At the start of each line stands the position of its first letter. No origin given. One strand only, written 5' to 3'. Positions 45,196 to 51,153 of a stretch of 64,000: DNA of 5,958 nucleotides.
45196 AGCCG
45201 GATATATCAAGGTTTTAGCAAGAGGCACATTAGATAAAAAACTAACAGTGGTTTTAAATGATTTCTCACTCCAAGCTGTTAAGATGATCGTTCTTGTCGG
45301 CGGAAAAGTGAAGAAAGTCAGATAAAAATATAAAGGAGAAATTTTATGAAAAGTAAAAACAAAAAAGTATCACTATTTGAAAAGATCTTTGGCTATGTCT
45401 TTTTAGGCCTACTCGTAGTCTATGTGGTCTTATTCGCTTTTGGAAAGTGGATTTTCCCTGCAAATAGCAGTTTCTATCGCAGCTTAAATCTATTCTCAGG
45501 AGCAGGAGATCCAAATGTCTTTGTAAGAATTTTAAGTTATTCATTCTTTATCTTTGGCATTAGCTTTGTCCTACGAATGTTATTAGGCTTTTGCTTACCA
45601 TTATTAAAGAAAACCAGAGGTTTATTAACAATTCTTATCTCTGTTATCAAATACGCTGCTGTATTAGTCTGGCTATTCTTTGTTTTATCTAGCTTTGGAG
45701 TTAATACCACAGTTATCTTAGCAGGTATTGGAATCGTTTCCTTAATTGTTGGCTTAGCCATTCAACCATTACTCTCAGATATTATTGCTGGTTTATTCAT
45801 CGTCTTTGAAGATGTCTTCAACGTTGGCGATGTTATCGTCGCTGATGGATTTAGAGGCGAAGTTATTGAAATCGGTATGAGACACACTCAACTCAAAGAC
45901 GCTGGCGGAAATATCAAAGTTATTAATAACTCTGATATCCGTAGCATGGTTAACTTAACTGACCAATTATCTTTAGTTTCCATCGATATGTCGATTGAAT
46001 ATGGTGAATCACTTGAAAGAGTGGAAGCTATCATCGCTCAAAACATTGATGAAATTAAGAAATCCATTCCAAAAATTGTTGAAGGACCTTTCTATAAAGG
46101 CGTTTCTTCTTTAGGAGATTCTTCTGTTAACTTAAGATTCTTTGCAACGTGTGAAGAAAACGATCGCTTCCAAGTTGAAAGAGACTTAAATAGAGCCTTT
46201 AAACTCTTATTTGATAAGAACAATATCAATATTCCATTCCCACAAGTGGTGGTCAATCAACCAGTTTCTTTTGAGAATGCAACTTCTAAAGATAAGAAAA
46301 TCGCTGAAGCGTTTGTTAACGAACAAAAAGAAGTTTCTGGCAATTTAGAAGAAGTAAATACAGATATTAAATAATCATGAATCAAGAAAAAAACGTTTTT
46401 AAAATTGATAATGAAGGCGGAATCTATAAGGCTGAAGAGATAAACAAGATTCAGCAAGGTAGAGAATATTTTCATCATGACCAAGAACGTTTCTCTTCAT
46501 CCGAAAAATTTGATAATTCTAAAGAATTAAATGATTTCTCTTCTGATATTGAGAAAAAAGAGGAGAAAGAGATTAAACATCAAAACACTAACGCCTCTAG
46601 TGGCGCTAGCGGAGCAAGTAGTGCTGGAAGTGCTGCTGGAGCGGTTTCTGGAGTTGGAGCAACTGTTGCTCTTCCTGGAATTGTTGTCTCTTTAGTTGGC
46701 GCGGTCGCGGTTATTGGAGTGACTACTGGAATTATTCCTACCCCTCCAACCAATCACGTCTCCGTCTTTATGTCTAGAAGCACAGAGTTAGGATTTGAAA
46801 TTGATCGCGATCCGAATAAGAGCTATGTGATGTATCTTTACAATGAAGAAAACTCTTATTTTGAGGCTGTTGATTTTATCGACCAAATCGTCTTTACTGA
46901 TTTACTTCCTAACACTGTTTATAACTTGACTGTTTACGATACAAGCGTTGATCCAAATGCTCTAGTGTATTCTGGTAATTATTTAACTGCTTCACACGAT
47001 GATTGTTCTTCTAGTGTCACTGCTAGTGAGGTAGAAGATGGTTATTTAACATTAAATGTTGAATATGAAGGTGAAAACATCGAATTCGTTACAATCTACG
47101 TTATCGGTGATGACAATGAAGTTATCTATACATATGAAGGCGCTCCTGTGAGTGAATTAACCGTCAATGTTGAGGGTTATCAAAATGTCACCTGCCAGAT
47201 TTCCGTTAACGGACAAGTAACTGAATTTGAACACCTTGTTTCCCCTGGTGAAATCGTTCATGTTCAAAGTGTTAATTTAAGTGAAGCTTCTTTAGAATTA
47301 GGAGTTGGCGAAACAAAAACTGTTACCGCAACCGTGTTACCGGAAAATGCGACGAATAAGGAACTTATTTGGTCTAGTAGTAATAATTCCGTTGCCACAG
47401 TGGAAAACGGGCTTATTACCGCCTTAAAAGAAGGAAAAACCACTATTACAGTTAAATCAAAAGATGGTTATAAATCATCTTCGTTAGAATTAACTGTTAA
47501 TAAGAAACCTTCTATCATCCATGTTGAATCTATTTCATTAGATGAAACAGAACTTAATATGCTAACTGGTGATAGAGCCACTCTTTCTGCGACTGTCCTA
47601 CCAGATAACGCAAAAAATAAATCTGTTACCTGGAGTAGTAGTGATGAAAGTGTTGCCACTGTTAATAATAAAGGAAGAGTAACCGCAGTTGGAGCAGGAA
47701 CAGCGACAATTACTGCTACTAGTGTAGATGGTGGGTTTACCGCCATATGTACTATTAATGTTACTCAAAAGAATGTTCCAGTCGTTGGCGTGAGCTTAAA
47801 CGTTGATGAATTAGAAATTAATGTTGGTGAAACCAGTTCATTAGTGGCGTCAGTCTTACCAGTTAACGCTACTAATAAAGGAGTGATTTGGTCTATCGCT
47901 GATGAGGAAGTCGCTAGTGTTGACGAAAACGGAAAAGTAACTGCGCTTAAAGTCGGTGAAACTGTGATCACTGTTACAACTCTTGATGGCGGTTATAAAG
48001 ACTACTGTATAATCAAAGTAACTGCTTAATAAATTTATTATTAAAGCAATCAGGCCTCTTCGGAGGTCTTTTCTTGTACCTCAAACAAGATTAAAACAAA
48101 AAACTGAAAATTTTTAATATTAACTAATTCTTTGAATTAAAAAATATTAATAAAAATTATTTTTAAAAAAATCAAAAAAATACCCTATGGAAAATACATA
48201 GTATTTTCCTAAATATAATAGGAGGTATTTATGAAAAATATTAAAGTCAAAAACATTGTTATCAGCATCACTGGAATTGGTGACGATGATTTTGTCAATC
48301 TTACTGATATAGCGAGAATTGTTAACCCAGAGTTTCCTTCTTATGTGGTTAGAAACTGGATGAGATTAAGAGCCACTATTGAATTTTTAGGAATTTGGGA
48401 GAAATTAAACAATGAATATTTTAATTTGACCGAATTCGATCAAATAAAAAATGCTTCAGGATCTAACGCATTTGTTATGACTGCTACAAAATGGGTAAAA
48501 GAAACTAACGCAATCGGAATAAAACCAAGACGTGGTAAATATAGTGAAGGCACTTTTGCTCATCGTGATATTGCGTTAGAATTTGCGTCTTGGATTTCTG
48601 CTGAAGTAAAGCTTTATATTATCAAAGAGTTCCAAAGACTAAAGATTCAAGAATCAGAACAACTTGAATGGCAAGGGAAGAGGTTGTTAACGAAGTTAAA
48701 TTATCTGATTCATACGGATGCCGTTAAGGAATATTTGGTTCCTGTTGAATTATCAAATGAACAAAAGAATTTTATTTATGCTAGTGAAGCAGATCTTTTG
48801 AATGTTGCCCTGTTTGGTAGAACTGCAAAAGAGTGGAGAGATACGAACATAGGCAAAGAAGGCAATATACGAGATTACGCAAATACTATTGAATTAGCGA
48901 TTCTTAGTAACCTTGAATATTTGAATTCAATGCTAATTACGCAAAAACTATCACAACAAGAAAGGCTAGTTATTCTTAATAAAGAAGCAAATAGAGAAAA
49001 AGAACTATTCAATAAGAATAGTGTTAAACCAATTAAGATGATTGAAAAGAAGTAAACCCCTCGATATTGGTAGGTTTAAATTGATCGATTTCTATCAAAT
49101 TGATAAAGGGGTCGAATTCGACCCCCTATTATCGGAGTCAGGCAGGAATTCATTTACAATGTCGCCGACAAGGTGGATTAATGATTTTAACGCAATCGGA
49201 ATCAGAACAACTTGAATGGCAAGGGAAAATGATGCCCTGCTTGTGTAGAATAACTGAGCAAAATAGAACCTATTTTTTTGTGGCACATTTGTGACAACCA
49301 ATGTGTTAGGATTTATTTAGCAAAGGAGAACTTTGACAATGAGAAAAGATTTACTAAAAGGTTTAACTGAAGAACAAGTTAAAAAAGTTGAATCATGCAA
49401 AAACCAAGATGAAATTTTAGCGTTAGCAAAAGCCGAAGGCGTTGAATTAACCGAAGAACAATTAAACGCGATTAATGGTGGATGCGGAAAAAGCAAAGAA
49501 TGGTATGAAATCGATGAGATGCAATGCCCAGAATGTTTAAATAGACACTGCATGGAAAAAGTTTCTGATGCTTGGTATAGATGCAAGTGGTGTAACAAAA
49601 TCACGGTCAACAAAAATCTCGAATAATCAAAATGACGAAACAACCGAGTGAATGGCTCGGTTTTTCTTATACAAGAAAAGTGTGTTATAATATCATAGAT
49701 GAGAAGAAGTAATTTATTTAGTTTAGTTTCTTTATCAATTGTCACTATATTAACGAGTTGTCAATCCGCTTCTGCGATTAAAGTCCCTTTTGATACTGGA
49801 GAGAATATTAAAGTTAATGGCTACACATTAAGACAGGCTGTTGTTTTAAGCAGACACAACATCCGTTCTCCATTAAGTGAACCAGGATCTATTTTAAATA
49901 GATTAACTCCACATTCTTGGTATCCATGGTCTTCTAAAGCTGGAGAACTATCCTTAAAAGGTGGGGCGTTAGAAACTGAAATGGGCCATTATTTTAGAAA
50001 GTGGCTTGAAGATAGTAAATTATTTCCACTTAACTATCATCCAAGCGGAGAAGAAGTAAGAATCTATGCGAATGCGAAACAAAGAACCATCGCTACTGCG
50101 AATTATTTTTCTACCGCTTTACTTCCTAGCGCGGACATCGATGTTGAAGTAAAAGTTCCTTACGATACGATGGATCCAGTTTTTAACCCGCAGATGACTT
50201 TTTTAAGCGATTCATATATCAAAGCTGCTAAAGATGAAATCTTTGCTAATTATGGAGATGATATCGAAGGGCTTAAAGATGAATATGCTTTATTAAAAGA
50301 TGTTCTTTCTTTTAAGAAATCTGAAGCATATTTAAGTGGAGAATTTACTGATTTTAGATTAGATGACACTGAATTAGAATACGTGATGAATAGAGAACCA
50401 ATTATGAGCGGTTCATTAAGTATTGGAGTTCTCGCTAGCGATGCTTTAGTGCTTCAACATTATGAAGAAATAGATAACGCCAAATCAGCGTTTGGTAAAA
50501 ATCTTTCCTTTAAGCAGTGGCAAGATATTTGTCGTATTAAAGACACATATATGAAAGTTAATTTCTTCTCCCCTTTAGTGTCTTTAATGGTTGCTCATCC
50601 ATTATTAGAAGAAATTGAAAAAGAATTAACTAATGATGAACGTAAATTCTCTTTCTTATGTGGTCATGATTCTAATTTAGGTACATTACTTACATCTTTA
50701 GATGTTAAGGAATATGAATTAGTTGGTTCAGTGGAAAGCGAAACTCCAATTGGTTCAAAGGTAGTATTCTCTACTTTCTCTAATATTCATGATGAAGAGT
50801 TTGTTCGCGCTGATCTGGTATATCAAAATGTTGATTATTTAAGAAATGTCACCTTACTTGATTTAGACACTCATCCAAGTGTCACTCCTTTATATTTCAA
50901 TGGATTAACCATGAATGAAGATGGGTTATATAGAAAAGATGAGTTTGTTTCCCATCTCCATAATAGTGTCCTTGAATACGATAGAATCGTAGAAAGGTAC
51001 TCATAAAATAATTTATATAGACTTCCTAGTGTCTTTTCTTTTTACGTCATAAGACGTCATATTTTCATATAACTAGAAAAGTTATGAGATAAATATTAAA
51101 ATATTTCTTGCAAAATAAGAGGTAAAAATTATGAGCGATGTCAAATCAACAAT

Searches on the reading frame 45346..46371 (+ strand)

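Call 12: search_protein_families(library=pfam, proteins=[window:45346-46371:+], max_evalue=0.01)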
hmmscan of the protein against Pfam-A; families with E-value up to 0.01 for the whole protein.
window:45346-46371:+ (342 aa): 2 families
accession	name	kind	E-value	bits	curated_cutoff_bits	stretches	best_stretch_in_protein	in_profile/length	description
PF00924.24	MS_channel_2nd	-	3.9e-14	53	20.2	1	142-205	2-67/68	Mechanosensitive ion channel, beta-domain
PF21082.3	MS_channel_3rd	-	0.0011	19.7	21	1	212-296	2-88/88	Mechanosensitive ion channel MscS, C-terminal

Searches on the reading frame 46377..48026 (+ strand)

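Call 12: search_protein_families(library=pfam, proteins=[window:46377-48026:+], max_evalue=0.01)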
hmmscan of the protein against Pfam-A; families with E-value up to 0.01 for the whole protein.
window:46377-48026:+ (550 aa): 5 families
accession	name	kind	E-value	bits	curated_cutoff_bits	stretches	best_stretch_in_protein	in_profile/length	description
PF02368.24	Big_2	-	1.7e-52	175.7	22.8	3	383-460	2-79/79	Bacterial Ig-like domain (group 2)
PF21461.3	HL_N-beta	-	3.6e-14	52.7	27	1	335-374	19-57/57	Hyaluronate lyase, N-terminal beta-sheet domain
PF21764.3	Invasin_D4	-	2.5e-09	37.9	27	0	409-443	32-65/88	Invasin, domain 4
PF22359.2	Big-like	-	1.4e-06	28.9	27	0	417-463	3-47/48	Bacterial Ig-like domain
PF20578.4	aBig_2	-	0.0049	17.1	27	0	408-463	27-85/89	Atrophied bacterial Ig domain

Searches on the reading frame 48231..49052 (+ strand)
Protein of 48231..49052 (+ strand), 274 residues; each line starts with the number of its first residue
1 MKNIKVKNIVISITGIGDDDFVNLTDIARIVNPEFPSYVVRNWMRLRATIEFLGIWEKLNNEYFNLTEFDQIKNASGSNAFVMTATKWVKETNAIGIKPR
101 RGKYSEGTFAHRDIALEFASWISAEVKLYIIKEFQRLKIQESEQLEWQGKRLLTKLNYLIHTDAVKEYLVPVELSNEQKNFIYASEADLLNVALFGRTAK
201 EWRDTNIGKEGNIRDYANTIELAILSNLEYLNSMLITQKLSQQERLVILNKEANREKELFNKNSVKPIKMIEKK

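Call 12: search_protein_families(library=pfam, proteins=[window:48231-49052:+], max_evalue=0.01)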
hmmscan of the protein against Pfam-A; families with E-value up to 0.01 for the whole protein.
window:48231-49052:+ (274 aa): 1 family
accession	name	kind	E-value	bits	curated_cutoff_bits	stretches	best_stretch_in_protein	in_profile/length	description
PF04383.19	KilA-N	-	1.3e-17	64.1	23.8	1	18-138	14-105/107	KilA-N domain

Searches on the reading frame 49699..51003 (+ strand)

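Call 12: search_protein_families(library=pfam, proteins=[window:49699-51003:+], max_evalue=0.01)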
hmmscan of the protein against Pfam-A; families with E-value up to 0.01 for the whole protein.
window:49699-51003:+ (435 aa): 1 family
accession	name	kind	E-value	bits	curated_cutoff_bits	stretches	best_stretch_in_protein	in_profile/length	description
PF00328.27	His_Phos_2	-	2.7e-17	63.7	23.6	1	43-370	1-350/354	Histidine phosphatase superfamily (branch 2)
